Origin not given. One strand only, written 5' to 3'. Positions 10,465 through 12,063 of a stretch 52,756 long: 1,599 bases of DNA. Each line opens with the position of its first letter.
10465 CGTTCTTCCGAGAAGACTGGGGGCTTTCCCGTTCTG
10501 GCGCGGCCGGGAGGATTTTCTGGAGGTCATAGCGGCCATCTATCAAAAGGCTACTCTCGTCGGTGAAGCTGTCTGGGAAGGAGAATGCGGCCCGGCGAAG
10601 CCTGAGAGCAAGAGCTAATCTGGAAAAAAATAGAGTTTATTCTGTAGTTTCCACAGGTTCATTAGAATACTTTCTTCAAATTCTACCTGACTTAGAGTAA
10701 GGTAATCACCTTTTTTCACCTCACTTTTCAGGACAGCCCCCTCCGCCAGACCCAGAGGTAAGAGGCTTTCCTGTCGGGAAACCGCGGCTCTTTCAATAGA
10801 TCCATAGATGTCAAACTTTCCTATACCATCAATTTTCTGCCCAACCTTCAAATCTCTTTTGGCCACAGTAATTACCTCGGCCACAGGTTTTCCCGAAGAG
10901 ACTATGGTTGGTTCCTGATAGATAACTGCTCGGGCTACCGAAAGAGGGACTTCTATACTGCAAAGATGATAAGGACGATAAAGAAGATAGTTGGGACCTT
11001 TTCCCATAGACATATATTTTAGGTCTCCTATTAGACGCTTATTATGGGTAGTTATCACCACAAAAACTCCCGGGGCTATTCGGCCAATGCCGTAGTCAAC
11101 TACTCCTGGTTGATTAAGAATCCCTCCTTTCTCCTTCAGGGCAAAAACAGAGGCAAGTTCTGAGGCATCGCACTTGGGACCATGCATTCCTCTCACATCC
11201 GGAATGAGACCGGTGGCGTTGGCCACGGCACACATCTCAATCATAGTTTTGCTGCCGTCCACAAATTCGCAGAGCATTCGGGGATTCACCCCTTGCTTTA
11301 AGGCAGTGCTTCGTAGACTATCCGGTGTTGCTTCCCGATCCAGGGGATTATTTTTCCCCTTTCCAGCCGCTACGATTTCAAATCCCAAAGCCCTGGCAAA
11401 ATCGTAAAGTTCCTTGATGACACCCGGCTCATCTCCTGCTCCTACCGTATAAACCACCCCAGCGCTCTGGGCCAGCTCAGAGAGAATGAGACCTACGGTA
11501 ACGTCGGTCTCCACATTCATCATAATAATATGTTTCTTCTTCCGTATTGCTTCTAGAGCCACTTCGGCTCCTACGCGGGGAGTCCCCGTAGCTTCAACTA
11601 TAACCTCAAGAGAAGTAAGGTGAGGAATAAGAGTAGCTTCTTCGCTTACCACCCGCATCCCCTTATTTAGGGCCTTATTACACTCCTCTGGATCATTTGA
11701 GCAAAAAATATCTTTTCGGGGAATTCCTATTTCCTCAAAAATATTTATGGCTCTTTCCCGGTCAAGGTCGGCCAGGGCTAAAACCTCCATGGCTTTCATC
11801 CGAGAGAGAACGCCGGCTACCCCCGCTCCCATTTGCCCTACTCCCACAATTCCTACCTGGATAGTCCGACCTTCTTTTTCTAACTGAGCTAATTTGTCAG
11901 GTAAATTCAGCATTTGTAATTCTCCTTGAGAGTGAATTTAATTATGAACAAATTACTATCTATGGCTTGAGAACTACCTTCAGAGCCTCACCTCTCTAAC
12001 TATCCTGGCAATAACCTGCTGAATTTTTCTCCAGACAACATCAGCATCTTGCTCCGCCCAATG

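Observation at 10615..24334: RuBisCO-like-protein-centred carbohydrate cluster with a partner set that matches no RLP pathway I know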

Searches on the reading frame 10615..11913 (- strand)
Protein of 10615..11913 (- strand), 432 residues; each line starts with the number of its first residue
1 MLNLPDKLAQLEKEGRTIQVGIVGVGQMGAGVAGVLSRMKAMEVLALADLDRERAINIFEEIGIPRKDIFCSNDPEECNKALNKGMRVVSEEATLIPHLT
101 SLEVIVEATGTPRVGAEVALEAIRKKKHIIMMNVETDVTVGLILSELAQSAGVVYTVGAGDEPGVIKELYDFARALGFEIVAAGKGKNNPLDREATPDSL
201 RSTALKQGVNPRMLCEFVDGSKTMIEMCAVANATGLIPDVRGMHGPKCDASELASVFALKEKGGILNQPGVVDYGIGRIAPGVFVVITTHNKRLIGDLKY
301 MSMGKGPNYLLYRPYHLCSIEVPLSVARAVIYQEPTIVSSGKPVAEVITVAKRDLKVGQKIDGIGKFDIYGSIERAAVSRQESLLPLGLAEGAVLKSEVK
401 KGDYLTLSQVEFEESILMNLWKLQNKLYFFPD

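Call 5: search_protein_families(library=pfam, proteins=[window:10615-11913:-])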
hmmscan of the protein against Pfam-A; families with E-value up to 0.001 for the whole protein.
window:10615-11913:- (432 aa): 4 families
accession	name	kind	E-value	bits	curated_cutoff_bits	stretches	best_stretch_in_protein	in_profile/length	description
PF21135.2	DRL_cat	-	3.7e-68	229.1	27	1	160-322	1-164/164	Oxidoreductase DRL, catalytic domain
PF03447.22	NAD_binding_3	-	4.1e-07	31.2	24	1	24-153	1-111/116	Homoserine dehydrogenase, NAD binding domain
PF08666.17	SAF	-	0.00047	21.1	21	0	350-411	5-63/63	SAF domain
PF01408.29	GFO_IDH_MocA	-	0.00083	20.5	24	0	18-157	1-118/120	Oxidoreductase family, NAD-binding Rossmann fold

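Call 6: search_protein_families(library=ncbifam, proteins=[window:10615-11913:-])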
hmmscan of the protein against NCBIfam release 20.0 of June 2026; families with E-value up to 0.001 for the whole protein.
window:10615-11913:- (432 aa): 2 families
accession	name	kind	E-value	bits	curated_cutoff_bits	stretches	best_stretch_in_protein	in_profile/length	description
NF040723.1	UDP-GlcNAcDh_Arch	equivalog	0.00044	19.9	450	1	18-60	1-43/302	UDP-N-acetylglucosamine 3-dehydrogenase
NF004976.0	PRK06349.1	subfamily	0.00052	19.2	205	0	16-154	3-126/430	homoserine dehydrogenase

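Call 41: find_homologous_proteins(query=window:10615-11913:-, max_evalue=1e-30)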
Query window:10615-11913:- (432 aa): 7999 proteins with E <= 1e-30 among 8000 candidates; the best 120 are listed.
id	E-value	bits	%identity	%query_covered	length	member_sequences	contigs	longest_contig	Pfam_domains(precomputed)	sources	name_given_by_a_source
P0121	2.6e-272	921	97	100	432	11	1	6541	PF21135.3,PF03447.23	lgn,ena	-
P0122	1.5e-246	836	94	94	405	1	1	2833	PF21135.3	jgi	-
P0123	4.3e-226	769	80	99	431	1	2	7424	PF08666.18,PF21135.3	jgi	-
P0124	1.9e-221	754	77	99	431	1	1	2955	PF21135.3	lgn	-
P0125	3.6e-210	716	75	99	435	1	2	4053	PF08666.18,PF21135.3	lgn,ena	-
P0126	3.1e-209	713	75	99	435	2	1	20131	PF08666.18,PF21135.3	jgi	-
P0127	3.4e-209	713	75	99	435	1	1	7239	PF08666.18,PF21135.3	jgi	-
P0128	1.5e-208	711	75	99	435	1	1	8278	PF08666.18,PF21135.3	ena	-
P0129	2.0e-208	711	75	99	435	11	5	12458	PF21135.3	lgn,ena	-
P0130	2.1e-208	711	75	99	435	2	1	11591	PF08666.18,PF21135.3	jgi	-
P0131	3.3e-208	710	75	99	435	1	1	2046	PF08666.18,PF21135.3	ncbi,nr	ncbi:NAD(P)-dependent oxidoreductase [Candidatus Aerophobetes bacterium]|nr:NAD(P)-dependent oxidore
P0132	3.4e-208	710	75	99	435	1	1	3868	PF08666.18,PF21135.3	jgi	-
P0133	8.1e-208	709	75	99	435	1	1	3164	PF08666.18,PF21135.3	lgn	-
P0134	1.3e-207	708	75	99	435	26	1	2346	PF08666.18,PF21135.3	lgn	-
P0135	2.7e-207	707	75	99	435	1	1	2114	PF08666.18,PF21135.3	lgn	-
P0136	3.3e-207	707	75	99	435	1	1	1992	PF08666.18,PF21135.3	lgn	-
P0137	4.5e-207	706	74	99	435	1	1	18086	PF21135.3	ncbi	-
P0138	6.9e-207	706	75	99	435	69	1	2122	PF21135.3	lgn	-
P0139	7.2e-207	706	73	99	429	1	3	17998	PF21135.3,PF03447.23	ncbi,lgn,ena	-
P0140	1.1e-206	705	74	99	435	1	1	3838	PF08666.18,PF21135.3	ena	-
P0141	1.5e-206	704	74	99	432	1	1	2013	PF21135.3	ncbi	-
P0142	2.0e-206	704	74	99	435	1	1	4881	PF08666.18,PF21135.3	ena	-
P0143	2.2e-206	704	73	99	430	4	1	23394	PF08666.18,PF21135.3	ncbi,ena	-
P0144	9.3e-206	702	74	99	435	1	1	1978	PF08666.18,PF21135.3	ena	-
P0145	9.8e-206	702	74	100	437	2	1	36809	PF08666.18,PF21135.3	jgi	-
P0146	3.7e-205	700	73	99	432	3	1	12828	PF01113.27,PF08666.18,PF21135.3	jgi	-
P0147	8.1e-205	699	72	99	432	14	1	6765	PF08666.18,PF21135.3,PF03447.23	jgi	-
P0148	4.5e-202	690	71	99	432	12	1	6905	PF08666.18,PF21135.3,PF03447.23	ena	-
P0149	3.5e-201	687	70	99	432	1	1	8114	PF21135.3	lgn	-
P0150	5.9e-201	686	71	99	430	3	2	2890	PF01408.29,PF21135.3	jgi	-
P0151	2.5e-200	684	72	99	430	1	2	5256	PF21135.3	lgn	-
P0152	4.2e-200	683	73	99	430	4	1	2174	PF21135.3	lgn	-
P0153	4.7e-200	683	71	99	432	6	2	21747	PF01113.27,PF21135.3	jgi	-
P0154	9.6e-199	679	72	99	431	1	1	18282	PF21135.3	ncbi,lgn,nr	ncbi:NAD(P)-dependent oxidoreductase [Candidatus Aerophobetes bacterium]|nr:NAD(P)-dependent oxidore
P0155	4.5e-197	673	69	99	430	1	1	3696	PF21135.3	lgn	-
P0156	1.4e-188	645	67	99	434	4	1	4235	PF21135.3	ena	-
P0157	3.7e-182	624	65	99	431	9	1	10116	PF21135.3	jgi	-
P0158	9.3e-180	616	63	100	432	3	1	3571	PF21135.3,PF03447.23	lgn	-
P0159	3.9e-173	594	62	99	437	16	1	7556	PF21135.3,PF03447.23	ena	-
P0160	1.7e-172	592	82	74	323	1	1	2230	PF08666.18,PF21135.3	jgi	-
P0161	2.0e-172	592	60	99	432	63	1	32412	PF08666.18,PF21135.3,PF03447.23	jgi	-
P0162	8.0e-171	587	61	99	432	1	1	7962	PF08666.18,PF21135.3,PF03447.23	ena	-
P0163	1.3e-169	583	72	81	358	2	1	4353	PF21135.3,PF03447.23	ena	-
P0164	2.2e-168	579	59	99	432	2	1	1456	PF08666.18,PF21135.3,PF03447.23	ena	-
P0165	3.6e-168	578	60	99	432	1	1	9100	PF08666.18,PF21135.3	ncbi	-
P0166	5.0e-168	578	61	99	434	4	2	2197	PF01113.27,PF08666.18,PF21135.3,PF03447.23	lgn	-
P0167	7.5e-163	561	59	99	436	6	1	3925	PF08666.18,PF21135.3,PF03447.23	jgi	-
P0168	1.2e-160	553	-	-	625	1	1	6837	PF08666.18,PF21135.3,PF03447.23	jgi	-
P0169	1.0e-149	517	57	98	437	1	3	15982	PF21135.3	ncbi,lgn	ncbi:MAG: NAD(P)H-dependent oxidoreductase [bacterium]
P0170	1.8e-149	517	55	99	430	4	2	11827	PF08666.18,PF21135.3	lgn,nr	nr:NAD(P)-dependent oxidoreductase [Chloroflexota bacterium]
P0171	3.5e-149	516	55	99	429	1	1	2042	PF08666.18,PF21135.3,PF03447.23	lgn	-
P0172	2.1e-148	513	55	99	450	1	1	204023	PF21135.3,PF03447.23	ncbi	ncbi:MAG: NAD(P)H-dependent oxidoreductase [bacterium]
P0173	6.7e-148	511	55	98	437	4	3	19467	PF21135.3,PF03447.23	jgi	-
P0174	1.3e-147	510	58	97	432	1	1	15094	PF21135.3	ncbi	-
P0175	5.2e-147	508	67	78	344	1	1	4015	PF08666.18,PF21135.3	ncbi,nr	ncbi:NAD(P)-dependent oxidoreductase, partial [Candidatus Aerophobetes bacterium]|nr:NAD(P)-dependen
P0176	5.3e-147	508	53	99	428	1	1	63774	PF08666.18,PF21135.3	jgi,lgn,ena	-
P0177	6.0e-147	508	52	99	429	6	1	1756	PF08666.18,PF21135.3,PF03447.23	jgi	jgi:predicted homoserine dehydrogenase-like protein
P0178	3.0e-146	506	55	98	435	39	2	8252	PF21135.3,PF03447.23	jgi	-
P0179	7.1e-146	505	52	99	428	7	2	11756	PF08666.18,PF21135.3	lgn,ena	-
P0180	8.7e-146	504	55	99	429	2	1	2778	PF21135.3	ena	-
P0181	1.3e-145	504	56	98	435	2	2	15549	PF21135.3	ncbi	-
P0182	2.9e-145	503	55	98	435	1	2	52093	PF21135.3,PF03447.23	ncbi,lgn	-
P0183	4.1e-145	502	54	99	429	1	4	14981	PF08666.18,PF21135.3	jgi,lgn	jgi:predicted homoserine dehydrogenase-like protein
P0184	5.1e-145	502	57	97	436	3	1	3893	PF21135.3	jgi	-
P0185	1.5e-144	500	54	98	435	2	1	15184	PF21135.3,PF03447.23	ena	-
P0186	2.1e-144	500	52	99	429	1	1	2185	PF21135.3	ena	-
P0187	2.6e-144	500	54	99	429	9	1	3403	PF08666.18,PF21135.3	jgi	jgi:predicted homoserine dehydrogenase-like protein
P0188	6.6e-144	498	57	97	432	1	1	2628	PF21135.3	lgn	-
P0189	7.6e-144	498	54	99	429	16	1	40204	PF08666.18,PF21135.3,PF03447.23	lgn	-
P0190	8.8e-144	498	55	98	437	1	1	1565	PF21135.3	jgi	-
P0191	1.1e-143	497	52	99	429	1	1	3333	PF21135.3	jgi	jgi:predicted homoserine dehydrogenase-like protein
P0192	2.7e-143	496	54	98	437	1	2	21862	PF01408.29,PF21135.3,PF03447.23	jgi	-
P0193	3.1e-143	496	52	99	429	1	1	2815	PF21135.3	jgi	-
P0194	4.3e-143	496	54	99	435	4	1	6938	PF21135.3,PF03447.23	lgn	-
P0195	7.1e-143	495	54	99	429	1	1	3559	PF08666.18,PF21135.3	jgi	-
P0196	7.5e-143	495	54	98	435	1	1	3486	PF21135.3,PF03447.23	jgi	-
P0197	1.2e-142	494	52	99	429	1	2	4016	PF21135.3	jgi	-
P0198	1.3e-142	494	51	99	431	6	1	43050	PF21135.3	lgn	-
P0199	3.3e-142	493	52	99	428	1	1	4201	PF21135.3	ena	-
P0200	6.1e-142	492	52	99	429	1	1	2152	PF21135.3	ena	-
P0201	1.1e-141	491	54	98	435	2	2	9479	PF21135.3,PF03447.23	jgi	-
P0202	1.6e-141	490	53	99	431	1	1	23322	PF21135.3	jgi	jgi:predicted homoserine dehydrogenase-like protein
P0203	1.9e-141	490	52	99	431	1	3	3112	PF08666.18,PF21135.3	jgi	jgi:predicted homoserine dehydrogenase-like protein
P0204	2.3e-141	490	53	99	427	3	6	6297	PF21135.3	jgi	-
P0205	2.5e-141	490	54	97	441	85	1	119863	PF21135.3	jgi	-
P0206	2.8e-141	490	53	97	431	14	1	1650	PF21135.3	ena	-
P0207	5.6e-141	489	52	99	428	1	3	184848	PF21135.3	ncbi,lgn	-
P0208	1.0e-140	488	53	99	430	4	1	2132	PF21135.3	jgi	jgi:predicted homoserine dehydrogenase-like protein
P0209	1.1e-140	488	51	99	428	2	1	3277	PF08666.18,PF21135.3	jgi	jgi:predicted homoserine dehydrogenase-like protein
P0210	1.1e-140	488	52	99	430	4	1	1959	PF21135.3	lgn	-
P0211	1.2e-140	488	51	99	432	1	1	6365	PF21135.3,PF03447.23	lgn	-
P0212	2.3e-140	487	52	99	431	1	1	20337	PF08666.18,PF21135.3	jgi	jgi:predicted homoserine dehydrogenase-like protein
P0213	3.6e-140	486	52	99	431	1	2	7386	PF08666.18,PF21135.3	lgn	-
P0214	3.9e-140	486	55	97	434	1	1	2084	PF21135.3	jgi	-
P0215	4.7e-140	486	51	99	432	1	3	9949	PF08666.18,PF21135.3,PF03447.23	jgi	-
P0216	5.2e-140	485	52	99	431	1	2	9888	PF08666.18,PF21135.3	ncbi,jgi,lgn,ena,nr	ncbi:MAG TPA: SAF domain-containing protein [Ktedonobacteraceae bacterium]|nr:SAF domain-containing 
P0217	5.9e-140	485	54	100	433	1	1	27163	PF08666.18,PF21135.3,PF03447.23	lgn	-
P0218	7.5e-140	485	51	99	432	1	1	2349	PF21135.3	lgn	-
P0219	7.9e-140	485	50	99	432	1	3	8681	PF21135.3,PF03447.23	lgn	-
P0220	8.4e-140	485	51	99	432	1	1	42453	PF21135.3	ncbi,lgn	-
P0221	1.0e-139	484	51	99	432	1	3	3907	PF21135.3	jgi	jgi:predicted homoserine dehydrogenase-like protein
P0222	1.0e-139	484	56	97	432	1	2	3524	PF21135.3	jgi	-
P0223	1.3e-139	484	52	99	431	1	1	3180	PF08666.18,PF21135.3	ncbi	-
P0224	1.3e-139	484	52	99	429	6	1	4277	PF21135.3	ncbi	-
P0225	1.4e-139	484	52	99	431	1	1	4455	PF08666.18,PF21135.3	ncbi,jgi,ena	-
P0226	1.4e-139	484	50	99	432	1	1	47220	PF21135.3,PF03447.23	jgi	jgi:predicted homoserine dehydrogenase-like protein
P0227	2.1e-139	483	-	-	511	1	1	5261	PF21135.3,PF03447.23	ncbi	-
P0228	3.0e-139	483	52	99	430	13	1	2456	PF01113.27,PF08666.18,PF21135.3,PF03447.23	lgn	-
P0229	3.3e-139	483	54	100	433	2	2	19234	PF21135.3,PF03447.23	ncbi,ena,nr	ncbi:MAG: NAD(P)-dependent oxidoreductase [Firmicutes bacterium]|nr:NAD(P)-dependent oxidoreductase 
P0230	4.4e-139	482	50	99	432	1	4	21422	PF21135.3,PF03447.23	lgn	-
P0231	5.7e-139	482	51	99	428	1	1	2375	PF08666.18,PF21135.3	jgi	jgi:predicted homoserine dehydrogenase-like protein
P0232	5.7e-139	482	51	99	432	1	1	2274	PF21135.3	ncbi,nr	ncbi:MAG: NAD(P)-dependent oxidoreductase [Chloroflexota bacterium]|nr:NAD(P)-dependent oxidoreducta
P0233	5.9e-139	482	52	99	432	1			PF21135.3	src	-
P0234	5.9e-139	482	50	99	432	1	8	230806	PF21135.3,PF03447.23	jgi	jgi:predicted homoserine dehydrogenase-like protein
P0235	6.1e-139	482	51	99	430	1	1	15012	PF08666.18,PF21135.3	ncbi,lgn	-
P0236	7.4e-139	482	50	99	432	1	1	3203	PF21135.3,PF03447.23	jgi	jgi:predicted homoserine dehydrogenase-like protein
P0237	9.1e-139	481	52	99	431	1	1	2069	PF08666.18,PF21135.3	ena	-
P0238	9.8e-139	481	51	99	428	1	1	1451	PF21135.3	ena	-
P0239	1.3e-138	481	50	99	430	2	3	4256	PF08666.18,PF21135.3,PF03447.23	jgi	-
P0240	1.5e-138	481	52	99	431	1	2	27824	PF08666.18,PF21135.3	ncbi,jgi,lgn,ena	-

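Call 42: find_encoding_contigs(protein=P0145, flank=8000, max_places=1)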
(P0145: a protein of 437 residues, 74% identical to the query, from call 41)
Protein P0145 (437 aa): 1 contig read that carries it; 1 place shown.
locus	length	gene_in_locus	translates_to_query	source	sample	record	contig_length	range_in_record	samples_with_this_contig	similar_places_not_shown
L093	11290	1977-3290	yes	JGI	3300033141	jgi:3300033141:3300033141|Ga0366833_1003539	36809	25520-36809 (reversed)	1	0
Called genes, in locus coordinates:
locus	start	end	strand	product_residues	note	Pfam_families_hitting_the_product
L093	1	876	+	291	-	?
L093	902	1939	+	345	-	PF08240:ADH_N, PF16912:Glu_dehyd_C, PF00107:ADH_zinc_N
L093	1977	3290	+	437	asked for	PF21135:DRL_cat, PF08666:SAF (weak)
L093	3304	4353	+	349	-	PF08240:ADH_N, PF16912:Glu_dehyd_C, PF00107:ADH_zinc_N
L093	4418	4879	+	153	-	PF02502:LacAB_rpiB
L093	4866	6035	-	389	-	PF07690:MFS_1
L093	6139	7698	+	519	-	PF02142:MGS, PF01808:AICARFT_IMPCHas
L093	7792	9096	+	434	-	PF00464:SHMT, PF00155:Aminotran_1_2, PF01212:Beta_elim_lyase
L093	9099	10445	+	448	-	PF08245:Mur_ligase_M, PF02875:Mur_ligase_C, PF27239:FOL3_C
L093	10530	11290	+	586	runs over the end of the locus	PF05524:PEP-utilisers_N, PF00391:PEP-utilizers, PF02896:PEP-utilizers_C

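Call 43: find_encoding_contigs(protein=P0161, flank=8000, max_places=1)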
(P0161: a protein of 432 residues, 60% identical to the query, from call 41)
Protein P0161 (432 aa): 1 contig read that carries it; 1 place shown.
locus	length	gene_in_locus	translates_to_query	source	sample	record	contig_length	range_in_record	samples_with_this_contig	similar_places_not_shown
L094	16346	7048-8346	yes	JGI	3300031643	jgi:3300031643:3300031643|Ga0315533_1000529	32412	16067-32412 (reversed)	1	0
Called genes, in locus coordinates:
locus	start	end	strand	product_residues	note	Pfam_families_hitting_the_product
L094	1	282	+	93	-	?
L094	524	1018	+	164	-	PF02577:BFN_dom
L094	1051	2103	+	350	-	PF08240:ADH_N, PF16912:Glu_dehyd_C (weak), PF00107:ADH_zinc_N, PF13602:ADH_zinc_N_2 (weak)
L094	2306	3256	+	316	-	PF04545:Sigma70_r4 (faint), PF04198:Sugar-bind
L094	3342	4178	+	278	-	PF01261:AP_endonuc_2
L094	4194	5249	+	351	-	PF08240:ADH_N, PF16912:Glu_dehyd_C, PF00107:ADH_zinc_N, PF13602:ADH_zinc_N_2 (faint)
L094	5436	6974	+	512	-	PF00370:FGGY_N, PF02782:FGGY_C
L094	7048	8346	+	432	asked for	PF03447:NAD_binding_3 (weak), PF21135:DRL_cat, PF08666:SAF (weak)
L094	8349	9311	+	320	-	PF00676:E1_dh, PF02775:TPP_enzyme_C (weak)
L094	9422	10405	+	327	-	PF02779:Transket_pyr, PF02780:Transketolase_C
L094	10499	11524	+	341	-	PF08240:ADH_N, PF16912:Glu_dehyd_C, PF00107:ADH_zinc_N, PF13602:ADH_zinc_N_2 (weak)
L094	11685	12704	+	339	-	PF08240:ADH_N, PF16912:Glu_dehyd_C, PF00107:ADH_zinc_N, PF13602:ADH_zinc_N_2 (weak)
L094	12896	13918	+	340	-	PF01408:GFO_IDH_MocA, PF02894:GFO_IDH_MocA_C, PF22725:GFO_IDH_MocA_C3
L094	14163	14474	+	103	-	-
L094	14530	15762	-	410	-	PF01960:ArgJ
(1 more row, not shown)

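Call 62: find_related_loci(query=window:10615-11913:-, collection=metagenome_contigs, flank=10000)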
Query window:10615-11913:- (432 aa) in metagenome_contigs; peptide patterns used: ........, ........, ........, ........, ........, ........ (x = any residue, [..] = any of these).
150 stretches matched a pattern; 20 encode a relative of the query (tblastn E <= 1e-3); 20 distinct loci.
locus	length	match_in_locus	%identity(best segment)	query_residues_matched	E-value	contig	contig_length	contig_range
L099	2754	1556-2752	73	1-399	0e+0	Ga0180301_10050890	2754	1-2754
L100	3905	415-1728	50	1-431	6e-147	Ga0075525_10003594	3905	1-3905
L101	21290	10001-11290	49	1-427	8e-136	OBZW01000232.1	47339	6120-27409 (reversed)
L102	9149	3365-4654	49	1-427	1e-135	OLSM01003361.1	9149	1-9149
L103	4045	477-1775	50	1-431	2e-137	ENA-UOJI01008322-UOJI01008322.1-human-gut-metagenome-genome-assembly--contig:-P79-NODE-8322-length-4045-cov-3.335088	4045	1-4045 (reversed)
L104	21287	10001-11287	49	1-427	3e-133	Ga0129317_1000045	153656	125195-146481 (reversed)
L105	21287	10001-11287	48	1-427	5e-131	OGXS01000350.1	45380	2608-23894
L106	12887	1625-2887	49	4-428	4e-131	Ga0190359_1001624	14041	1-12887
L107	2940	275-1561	50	1-427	2e-136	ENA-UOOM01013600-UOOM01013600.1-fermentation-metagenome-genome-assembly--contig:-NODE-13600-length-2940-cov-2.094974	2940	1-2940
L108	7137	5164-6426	48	4-428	3e-130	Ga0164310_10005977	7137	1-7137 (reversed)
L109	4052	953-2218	50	7-427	3e-132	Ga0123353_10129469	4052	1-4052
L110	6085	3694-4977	47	1-427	1e-126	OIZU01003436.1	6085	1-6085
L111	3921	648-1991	44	3-425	5e-121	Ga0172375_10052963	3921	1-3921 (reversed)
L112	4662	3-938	53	117-428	3e-108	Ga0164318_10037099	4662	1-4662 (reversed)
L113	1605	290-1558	42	8-428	8e-110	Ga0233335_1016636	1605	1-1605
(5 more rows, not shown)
